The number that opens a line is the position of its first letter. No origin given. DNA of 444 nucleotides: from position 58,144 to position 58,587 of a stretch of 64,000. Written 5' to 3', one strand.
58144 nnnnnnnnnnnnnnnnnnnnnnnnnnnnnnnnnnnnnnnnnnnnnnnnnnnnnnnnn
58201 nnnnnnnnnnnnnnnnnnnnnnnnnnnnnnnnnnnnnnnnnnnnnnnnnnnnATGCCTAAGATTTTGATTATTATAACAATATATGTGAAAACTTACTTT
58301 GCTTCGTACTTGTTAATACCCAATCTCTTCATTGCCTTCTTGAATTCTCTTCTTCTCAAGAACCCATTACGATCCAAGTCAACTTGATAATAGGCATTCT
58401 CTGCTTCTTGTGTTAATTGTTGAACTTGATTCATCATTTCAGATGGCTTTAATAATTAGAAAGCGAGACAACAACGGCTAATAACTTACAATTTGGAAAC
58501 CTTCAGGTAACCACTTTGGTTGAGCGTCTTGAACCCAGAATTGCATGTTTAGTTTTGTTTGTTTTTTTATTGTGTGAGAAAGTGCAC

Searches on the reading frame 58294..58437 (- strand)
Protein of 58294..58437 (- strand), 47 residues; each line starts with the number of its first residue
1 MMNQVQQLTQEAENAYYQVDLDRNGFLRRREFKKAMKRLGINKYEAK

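Call 29: search_protein_families(library=pfam, proteins=[window:58294-58437:-], max_evalue=0.01)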
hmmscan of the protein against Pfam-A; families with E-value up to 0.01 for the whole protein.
window:58294-58437:- (47 aa): 3 families
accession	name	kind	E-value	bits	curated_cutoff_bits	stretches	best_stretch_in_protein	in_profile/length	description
PF13405.12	EF-hand_6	-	0.00024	21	25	1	13-40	3-30/30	EF-hand domain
PF00036.39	EF-hand_1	-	0.00057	19.7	25.4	1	14-39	4-29/29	EF hand domain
PF13499.12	EF-hand_7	-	0.002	18.9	30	1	11-40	3-34/67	EF-hand domain pair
